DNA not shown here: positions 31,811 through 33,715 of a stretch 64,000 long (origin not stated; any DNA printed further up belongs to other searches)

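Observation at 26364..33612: MttB-family methyltransferase co-transcribed with two GcvT-fused FAD dehydrogenases and no corrinoid partner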

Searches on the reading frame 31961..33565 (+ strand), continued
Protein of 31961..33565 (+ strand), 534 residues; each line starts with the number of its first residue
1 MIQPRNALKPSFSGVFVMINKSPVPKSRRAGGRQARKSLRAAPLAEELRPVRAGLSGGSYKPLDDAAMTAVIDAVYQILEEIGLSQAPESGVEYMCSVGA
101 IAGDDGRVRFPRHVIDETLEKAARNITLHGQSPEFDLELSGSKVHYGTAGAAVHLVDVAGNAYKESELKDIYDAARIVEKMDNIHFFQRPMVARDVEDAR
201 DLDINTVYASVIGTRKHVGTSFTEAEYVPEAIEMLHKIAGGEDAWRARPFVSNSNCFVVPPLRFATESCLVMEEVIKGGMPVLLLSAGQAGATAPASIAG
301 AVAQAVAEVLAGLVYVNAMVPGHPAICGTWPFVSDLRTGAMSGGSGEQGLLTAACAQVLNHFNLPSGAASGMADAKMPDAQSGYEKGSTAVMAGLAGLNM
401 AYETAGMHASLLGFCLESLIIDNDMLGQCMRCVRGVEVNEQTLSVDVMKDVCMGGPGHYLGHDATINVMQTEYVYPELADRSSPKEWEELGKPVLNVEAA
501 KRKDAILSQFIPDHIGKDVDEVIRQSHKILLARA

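Call 75: find_homologous_proteins(query=L066:9938-11473:+, max_evalue=1e-50)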
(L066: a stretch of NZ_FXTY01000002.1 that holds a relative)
Query L066:9938-11473:+ (512 aa): 7721 proteins with E <= 1e-50 among 8000 candidates; the best 120 are listed.
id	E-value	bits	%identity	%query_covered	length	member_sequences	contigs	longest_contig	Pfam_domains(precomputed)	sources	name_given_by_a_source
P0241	0.0e+0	1159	100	100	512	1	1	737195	PF06253.17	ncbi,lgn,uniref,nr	ncbi:trimethylamine methyltransferase family protein [Shimia sagamensis]|uniref:Methyltransferase n=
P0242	0.0e+0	1138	98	100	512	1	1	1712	PF06253.17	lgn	-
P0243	0.0e+0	1114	95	100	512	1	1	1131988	PF06253.17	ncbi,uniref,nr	ncbi:trimethylamine methyltransferase family protein [uncultured Shimia sp.]|uniref:trimethylamine m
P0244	0.0e+0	1092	94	96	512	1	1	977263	PF06253.17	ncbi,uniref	ncbi:MAG: trimethylamine methyltransferase family protein [Shimia sp.]|uniref:trimethylamine methylt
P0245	0.0e+0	1086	91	100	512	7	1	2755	PF06253.17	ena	-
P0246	0.0e+0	1046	89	96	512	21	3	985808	PF06253.17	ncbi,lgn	-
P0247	0.0e+0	1039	87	100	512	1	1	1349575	PF06253.17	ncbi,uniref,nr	ncbi:trimethylamine methyltransferase family protein [Shimia sp. R9_1]|uniref:trimethylamine methylt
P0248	0.0e+0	1033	88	100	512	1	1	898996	PF06253.17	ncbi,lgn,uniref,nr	ncbi:trimethylamine methyltransferase family protein [Shimia sp. R9_3]|uniref:trimethylamine methylt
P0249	0.0e+0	1031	87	96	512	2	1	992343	PF06253.17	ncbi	-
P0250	0.0e+0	1031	87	100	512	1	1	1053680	PF06253.17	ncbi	-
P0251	0.0e+0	1030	87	100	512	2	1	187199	PF06253.17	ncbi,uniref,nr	ncbi:trimethylamine methyltransferase family protein [Shimia sp. R11_0]|uniref:trimethylamine methyl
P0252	0.0e+0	1028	86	100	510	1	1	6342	PF06253.17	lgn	-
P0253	0.0e+0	1024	86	100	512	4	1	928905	PF06253.17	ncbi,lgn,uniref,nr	ncbi:trimethylamine methyltransferase family protein [Shimia sp. R10_1]|uniref:trimethylamine methyl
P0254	0.0e+0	1022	86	100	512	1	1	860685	PF06253.17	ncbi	-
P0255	0.0e+0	1019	87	96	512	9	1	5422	PF06253.17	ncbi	-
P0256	3.3e-295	998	85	100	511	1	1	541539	PF06253.17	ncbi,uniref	ncbi:trimethylamine methyltransferase family protein [Shimia sp.]|uniref:trimethylamine methyltransf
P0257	5.8e-295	997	85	100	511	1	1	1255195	PF06253.17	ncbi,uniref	ncbi:trimethylamine methyltransferase family protein [Shimia sp. NS0008-38b]|uniref:trimethylamine m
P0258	5.5e-293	991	84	96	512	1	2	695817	PF06253.17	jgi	-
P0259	1.1e-291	986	83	100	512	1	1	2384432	PF06253.17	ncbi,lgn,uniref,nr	ncbi:trimethylamine--corrinoid protein Co-methyltransferase [Shimia isoporae]|uniref:Methyltransfera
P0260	1.3e-290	983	83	96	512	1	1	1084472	PF06253.17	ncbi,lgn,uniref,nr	ncbi:trimethylamine methyltransferase family protein [Shimia haliotis]|uniref:Methyltransferase n=1 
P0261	5.6e-290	981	84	96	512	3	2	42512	PF06253.17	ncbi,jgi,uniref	ncbi:MAG: trimethylamine methyltransferase family protein [Shimia sp.]|jgi:trimethylamine--corrinoid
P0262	2.2e-289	979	83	100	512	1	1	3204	PF06253.17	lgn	-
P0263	4.2e-289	978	83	96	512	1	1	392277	PF06253.17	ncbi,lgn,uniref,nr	ncbi:trimethylamine methyltransferase family protein [Shimia abyssi]|uniref:Methyltransferase n=1 Ta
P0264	5.1e-289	977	83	96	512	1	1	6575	PF06253.17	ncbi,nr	ncbi:MAG: trimethylamine methyltransferase family protein [Shimia sp.]|nr:trimethylamine methyltrans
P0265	1.5e-288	976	83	96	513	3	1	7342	PF06253.17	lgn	-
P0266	5.4e-287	971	83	96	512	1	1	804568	PF06253.17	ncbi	-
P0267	2.1e-286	969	82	96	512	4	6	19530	PF06253.17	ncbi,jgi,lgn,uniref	ncbi:MAG: trimethylamine methyltransferase family protein [Shimia sp.]|jgi:trimethylamine--corrinoid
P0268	1.6e-285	966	82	100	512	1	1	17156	PF06253.17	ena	-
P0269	1.9e-285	966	82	100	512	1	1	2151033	PF06253.17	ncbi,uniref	ncbi:trimethylamine methyltransferase family protein [Aliiroseovarius sp. YM-037]|uniref:trimethylam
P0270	2.1e-284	962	86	93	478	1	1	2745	PF06253.17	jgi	jgi:trimethylamine--corrinoid protein Co-methyltransferase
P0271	1.4e-283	960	82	100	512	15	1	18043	PF06253.17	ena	-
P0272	3.2e-283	958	81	100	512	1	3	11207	PF06253.17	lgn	-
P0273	5.1e-283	958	80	100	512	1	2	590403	PF06253.17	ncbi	-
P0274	8.7e-283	957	82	96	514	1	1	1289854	PF06253.17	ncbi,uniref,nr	ncbi:trimethylamine methyltransferase family protein [Alisedimentitalea sp. MJ-SS2]|uniref:trimethyl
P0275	1.7e-282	956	83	95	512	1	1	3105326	PF06253.17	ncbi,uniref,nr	ncbi:trimethylamine methyltransferase family protein [Shimia biformata]|uniref:trimethylamine methyl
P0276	1.9e-282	956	82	96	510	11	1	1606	PF06253.17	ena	-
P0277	3.4e-282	955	80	96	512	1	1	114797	PF06253.17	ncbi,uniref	ncbi:trimethylamine methyltransferase family protein [Shimia sp.]|uniref:trimethylamine methyltransf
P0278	5.8e-282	954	80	100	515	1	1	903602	PF06253.17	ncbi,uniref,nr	ncbi:trimethylamine methyltransferase family protein [Lentibacter algarum]|uniref:trimethylamine met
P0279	9.5e-282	953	81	100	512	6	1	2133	PF06253.17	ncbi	-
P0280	1.9e-281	952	82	100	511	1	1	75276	PF06253.17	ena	-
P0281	7.9e-281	950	80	100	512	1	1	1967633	PF06253.17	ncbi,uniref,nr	ncbi:trimethylamine methyltransferase family protein [Sulfitobacter sp. TSTF-M16]|uniref:Methyltrans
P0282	9.7e-281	950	81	100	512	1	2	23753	PF06253.17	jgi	jgi:trimethylamine--corrinoid protein Co-methyltransferase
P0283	2.1e-280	949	79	100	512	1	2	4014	PF06253.17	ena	-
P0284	2.5e-280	949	81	95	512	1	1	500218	PF06253.17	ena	-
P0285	5.6e-280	948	81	100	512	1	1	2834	PF06253.17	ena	-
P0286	7.2e-280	947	81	100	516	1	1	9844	PF06253.17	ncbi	ncbi:MAG: trimethylamine methyltransferase family protein [Pseudomonadota bacterium]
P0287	1.3e-279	946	81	98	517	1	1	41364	PF06253.17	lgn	-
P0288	1.4e-279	946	80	100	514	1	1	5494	PF06253.17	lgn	-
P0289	1.6e-279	946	79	100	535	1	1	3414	PF06253.17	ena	-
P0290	1.8e-279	946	80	100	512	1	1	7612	PF06253.17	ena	-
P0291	1.9e-279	946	80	99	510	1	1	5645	PF06253.17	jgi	-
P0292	2.1e-279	946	80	100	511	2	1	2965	PF06253.17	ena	-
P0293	2.6e-279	945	80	96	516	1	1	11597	PF06253.17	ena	-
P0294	3.3e-279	945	80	100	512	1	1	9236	PF06253.17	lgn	-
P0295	8.8e-279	944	79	100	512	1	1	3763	PF06253.17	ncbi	ncbi:MAG: trimethylamine methyltransferase family protein [Pseudomonadota bacterium]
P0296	1.4e-278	943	79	100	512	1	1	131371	PF06253.17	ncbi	ncbi:MAG: trimethylamine methyltransferase family protein [Paracoccaceae bacterium]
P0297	1.6e-278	943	79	100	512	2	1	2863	PF06253.17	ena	-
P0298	1.7e-278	943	79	100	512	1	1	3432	PF06253.17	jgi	jgi:trimethylamine--corrinoid protein Co-methyltransferase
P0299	2.1e-278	942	79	100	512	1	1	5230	PF06253.17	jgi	-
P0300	2.3e-278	942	80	100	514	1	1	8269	PF06253.17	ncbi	ncbi:MAG: trimethylamine methyltransferase family protein [Pseudomonadota bacterium]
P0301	2.6e-278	942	80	100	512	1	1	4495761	PF06253.17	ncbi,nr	ncbi:trimethylamine methyltransferase family protein [Rhodobacteraceae bacterium D3-12]|nr:trimethyl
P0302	2.8e-278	942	80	96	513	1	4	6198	PF06253.17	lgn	-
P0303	4.8e-278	941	80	100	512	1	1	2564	PF06253.17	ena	-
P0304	5.3e-278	941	80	99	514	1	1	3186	PF06253.17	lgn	-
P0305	6.5e-278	941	80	96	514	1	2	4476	PF06253.17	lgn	-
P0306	8.4e-278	940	80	96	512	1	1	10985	PF06253.17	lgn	-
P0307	9.8e-278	940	81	98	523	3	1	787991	PF06253.17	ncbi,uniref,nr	ncbi:methyltransferase [Loktanella sp. IMCC34160]|uniref:trimethylamine methyltransferase family pro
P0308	2.3e-277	939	80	96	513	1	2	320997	PF06253.17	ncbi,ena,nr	ncbi:MAG: trimethylamine methyltransferase family protein [Rhodobacter sp.]|nr:trimethylamine methyl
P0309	2.5e-277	939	79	100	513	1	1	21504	PF06253.17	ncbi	ncbi:MAG: trimethylamine methyltransferase family protein [Pseudomonadota bacterium]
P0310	2.9e-277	939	80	100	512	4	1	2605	PF06253.17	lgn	-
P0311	3.0e-277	939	80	96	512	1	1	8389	PF06253.17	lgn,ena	-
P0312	3.5e-277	938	79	96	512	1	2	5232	PF06253.17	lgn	-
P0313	4.6e-277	938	80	96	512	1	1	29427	PF06253.17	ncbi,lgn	-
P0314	7.1e-277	937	80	96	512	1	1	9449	PF06253.17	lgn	-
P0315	7.2e-277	937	80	96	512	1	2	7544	PF06253.17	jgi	-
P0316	8.6e-277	937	79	100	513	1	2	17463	PF06253.17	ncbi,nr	ncbi:MAG: trimethylamine methyltransferase family protein [Rhodobacteraceae bacterium]|nr:trimethyla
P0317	9.2e-277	937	79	100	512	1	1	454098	PF06253.17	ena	-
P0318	9.6e-277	937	80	96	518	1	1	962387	PF06253.17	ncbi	-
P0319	1.0e-276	937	80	96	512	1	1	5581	PF06253.17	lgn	-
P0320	1.3e-276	937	80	96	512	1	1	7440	PF06253.17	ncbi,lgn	-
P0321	1.3e-276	937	79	100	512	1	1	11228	PF06253.17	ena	-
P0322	1.4e-276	936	78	100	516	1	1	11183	PF06253.17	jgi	jgi:trimethylamine---corrinoid protein Co-methyltransferase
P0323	1.5e-276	936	79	100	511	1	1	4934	PF06253.17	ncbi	-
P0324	1.5e-276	936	79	100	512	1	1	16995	PF06253.17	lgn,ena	-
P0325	1.5e-276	936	78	100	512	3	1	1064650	PF06253.17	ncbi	-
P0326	2.3e-276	936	79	100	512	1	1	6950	PF06253.17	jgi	-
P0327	2.3e-276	936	79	96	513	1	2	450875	PF06253.17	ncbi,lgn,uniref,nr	ncbi:trimethylamine methyltransferase family protein [Sulfitobacter mediterraneus]|uniref:Methyltran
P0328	2.8e-276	935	80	100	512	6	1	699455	PF06253.17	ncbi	-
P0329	3.4e-276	935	78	100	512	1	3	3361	PF06253.17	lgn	-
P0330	3.8e-276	935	80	96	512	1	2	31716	PF06253.17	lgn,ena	-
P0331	4.0e-276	935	79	100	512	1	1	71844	PF06253.17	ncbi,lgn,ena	-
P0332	5.7e-276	934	81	98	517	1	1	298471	PF06253.17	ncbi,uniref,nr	ncbi:trimethylamine methyltransferase family protein [Parasedimentitalea maritima]|uniref:Methyltran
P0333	6.2e-276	934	80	96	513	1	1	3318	PF06253.17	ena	-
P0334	6.4e-276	934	79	96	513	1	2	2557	PF06253.17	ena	-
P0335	7.3e-276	934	78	100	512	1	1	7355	PF06253.17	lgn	-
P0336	8.7e-276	934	81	98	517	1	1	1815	PF06253.17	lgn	-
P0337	9.5e-276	934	79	100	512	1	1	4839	PF06253.17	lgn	-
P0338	9.5e-276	934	79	100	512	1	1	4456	PF06253.17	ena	-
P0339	9.8e-276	934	79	100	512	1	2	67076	PF06253.17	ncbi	ncbi:MAG: trimethylamine methyltransferase family protein [Pseudomonadota bacterium]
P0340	1.2e-275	933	78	100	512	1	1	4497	PF06253.17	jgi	-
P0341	1.2e-275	933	79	96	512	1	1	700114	PF06253.17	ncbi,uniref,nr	ncbi:trimethylamine methyltransferase family protein [uncultured Roseobacter sp.]|uniref:trimethylam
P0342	1.4e-275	933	80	96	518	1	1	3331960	PF06253.17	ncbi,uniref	ncbi:trimethylamine methyltransferase family protein [Aestuariibius sp. HNIBRBA575]|uniref:trimethyl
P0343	1.4e-275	933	80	96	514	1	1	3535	PF06253.17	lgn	-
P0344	1.8e-275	933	81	98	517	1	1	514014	PF06253.17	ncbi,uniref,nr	ncbi:methyltransferase [Parasedimentitalea maritima]|uniref:Methyltransferase n=1 Tax=Parasedimentit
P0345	1.8e-275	933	79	96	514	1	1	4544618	PF06253.17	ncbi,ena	-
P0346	1.9e-275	933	81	98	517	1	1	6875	PF06253.17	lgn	-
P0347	2.6e-275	932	79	99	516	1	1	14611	PF06253.17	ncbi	ncbi:MAG: trimethylamine methyltransferase family protein [Sulfitobacter sp.]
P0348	3.3e-275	932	79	97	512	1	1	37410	PF06253.17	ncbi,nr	ncbi:MAG: trimethylamine methyltransferase family protein [Rhodobacteraceae bacterium]|nr:trimethyla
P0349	3.3e-275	932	78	100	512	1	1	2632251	PF06253.17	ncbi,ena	-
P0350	3.7e-275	932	79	96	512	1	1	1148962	PF06253.17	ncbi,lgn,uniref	ncbi:trimethylamine methyltransferase family protein [Roseobacter sp. EG26]|uniref:trimethylamine me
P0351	4.3e-275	932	80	95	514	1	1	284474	PF06253.17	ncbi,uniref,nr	ncbi:trimethylamine methyltransferase family protein [Ruegeria sp. HKCCD8929]|uniref:trimethylamine 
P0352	4.4e-275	931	79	100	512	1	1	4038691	PF06253.17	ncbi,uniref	ncbi:trimethylamine methyltransferase family protein [Sulfitobacter sp. JB4-11]|uniref:trimethylamin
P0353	4.6e-275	931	79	100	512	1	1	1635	PF06253.17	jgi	jgi:trimethylamine--corrinoid protein Co-methyltransferase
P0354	4.8e-275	931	79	100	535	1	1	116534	PF06253.17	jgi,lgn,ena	-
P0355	5.2e-275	931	79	96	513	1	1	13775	PF06253.17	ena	-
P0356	5.7e-275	931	79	96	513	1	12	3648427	PF06253.17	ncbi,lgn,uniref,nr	ncbi:trimethylamine methyltransferase family protein [Sulfitobacter mediterraneus]|uniref:trimethyla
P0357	5.9e-275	931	79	96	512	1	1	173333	PF06253.17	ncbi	-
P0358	6.3e-275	931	79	97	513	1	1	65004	PF06253.17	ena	-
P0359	6.3e-275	931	79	96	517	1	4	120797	PF06253.17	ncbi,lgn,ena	-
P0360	6.6e-275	931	79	100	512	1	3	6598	PF06253.17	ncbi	-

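Call 76: find_encoding_contigs(protein=P0351, flank=10000, max_places=2)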
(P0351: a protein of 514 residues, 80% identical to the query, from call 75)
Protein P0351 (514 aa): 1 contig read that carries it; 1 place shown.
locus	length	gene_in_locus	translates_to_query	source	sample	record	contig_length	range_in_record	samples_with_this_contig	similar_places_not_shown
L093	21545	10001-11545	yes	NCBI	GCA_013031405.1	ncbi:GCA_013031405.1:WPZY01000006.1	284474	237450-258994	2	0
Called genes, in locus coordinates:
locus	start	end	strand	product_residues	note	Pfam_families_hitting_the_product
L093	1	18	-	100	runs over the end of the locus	PF03992:ABM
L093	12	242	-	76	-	-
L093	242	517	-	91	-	-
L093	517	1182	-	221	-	PF02230:Abhydrolase_2, PF00561:Abhydrolase_1 (weak), PF03959:FSH1 (weak), PF12146:Hydrolase_4 (faint), PF12697:Abhydrolase_6 (weak), PF01738:DLH, PF00326:Peptidase_S9 (weak)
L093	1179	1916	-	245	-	PF00730:HhH-GPD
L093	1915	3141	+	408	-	PF07690:MFS_1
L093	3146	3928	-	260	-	PF00494:SQS_PSY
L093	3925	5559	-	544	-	PF00682:HMGL-like, PF22617:HCS_D2, PF08502:LeuA_dimer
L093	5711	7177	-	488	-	PF01406:tRNA-synt_1e, PF01921:tRNA-synt_1f (faint), PF09334:tRNA-synt_1g (faint), PF09190:DALR_2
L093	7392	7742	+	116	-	PF04237:YjbR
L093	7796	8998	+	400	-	PF00155:Aminotran_1_2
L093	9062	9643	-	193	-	PF13505:OMP_b-brl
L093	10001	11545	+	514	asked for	PF06253:MTTB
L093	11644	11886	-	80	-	PF00036:EF-hand_1 (faint), PF13202:EF-hand_5 (faint), PF13405:EF-hand_6 (faint), PF13499:EF-hand_7 (faint)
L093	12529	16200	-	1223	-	PF08471:Ribonuc_red_2_N, PF02867:Ribonuc_red_lgC, PF12637:TSCPD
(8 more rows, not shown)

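Call 86: search_protein_families(library=pfam, proteins=[L082:11557-13332:-, L082:11566-13395:+, L082:13453-14931:-, L082:17847-19088:-, L082:19104-21443:-, L065:7896-9359:+, L065:7752-9233:-, L065:11678-12679:-, L065:12468-13790:-, L065:13711-16599:+], max_evalue=0.00001)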
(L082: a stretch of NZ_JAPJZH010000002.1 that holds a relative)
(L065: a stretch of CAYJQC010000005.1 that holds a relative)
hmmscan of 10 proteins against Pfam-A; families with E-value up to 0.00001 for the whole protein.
L082:11557-13332:- (591 aa): 3 families
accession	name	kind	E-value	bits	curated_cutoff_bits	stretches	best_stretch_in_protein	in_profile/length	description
PF00205.28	TPP_enzyme_M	-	5e-37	127.1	30.4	1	187-324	1-136/137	Thiamine pyrophosphate enzyme, central domain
PF02775.26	TPP_enzyme_C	-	6.9e-32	110.8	21.9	1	404-555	1-150/151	Thiamine pyrophosphate enzyme, C-terminal TPP binding domain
PF02776.23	TPP_enzyme_N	-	2.1e-30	105.4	26.8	1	3-119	1-119/119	Thiamine pyrophosphate enzyme, N-terminal TPP binding domain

L082:11566-13395:+ (609 aa): 0 families

L082:13453-14931:- (492 aa): 2 families
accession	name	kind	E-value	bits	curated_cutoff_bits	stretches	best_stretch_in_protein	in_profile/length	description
PF00155.27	Aminotran_1_2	-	2.6e-18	66.8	19.7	1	183-482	54-361/361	Aminotransferase class I and II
PF00392.27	GntR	-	6.8e-13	48.5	27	1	17-79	2-64/64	Bacterial regulatory proteins, gntR family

L082:17847-19088:- (413 aa): 0 families

L082:19104-21443:- (779 aa): 0 families

L065:7896-9359:+ (487 aa): 0 families

L065:7752-9233:- (493 aa): 2 families
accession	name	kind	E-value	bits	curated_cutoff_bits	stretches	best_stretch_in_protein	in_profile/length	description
PF14403.11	CP_ATPgrasp_2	-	5.6e-166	552.5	32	1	94-470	1-374/374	Circularly permuted ATP-grasp type 2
PF04174.18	CP_ATPgrasp_1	-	2.1e-150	500.8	23.1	1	94-426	1-332/332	A circularly permuted ATPgrasp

L065:11678-12679:- (333 aa): 1 family
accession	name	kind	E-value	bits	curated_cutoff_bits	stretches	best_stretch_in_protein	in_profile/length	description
PF00849.27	PseudoU_synth_2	-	6.6e-35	121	26.8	1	127-275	2-152/152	RNA pseudouridylate synthase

L065:12468-13790:- (440 aa): 0 families

L065:13711-16599:+ (962 aa): 10 families
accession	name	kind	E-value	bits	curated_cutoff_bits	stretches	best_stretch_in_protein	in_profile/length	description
PF02518.31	HATPase_c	-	4.6e-32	111.2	26.4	1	848-956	1-109/111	Histidine kinase-, DNA gyrase B-, and HSP90-like ATPase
PF13426.13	PAS_9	-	2.1e-29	102.3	27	2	469-574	2-103/103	PAS domain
PF00989.32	PAS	-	3.8e-24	85.3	22.6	1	460-572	3-113/113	PAS fold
PF08448.16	PAS_4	-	9.9e-19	68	23.1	1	467-577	4-110/110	PAS fold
PF12860.13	PAS_7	-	1.2e-18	67.8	27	1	614-721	4-115/115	PAS fold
PF13188.13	PAS_8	-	1.2e-15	57.1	21.8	1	460-506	3-50/65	PAS domain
PF08447.18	PAS_3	-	5.4e-14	52.7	25.6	1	233-316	3-87/89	PAS fold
PF00512.31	HisKA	-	2.2e-11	44.1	26.9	1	737-804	2-66/66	His Kinase A (phospho-acceptor) domain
PF01590.32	GAF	-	3.9e-10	40.8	22.4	1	49-195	5-133/133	GAF domain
PF13581.12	HATPase_c_2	-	8.1e-06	26.3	27.4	0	857-952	40-125/127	Histidine kinase-like ATPase domain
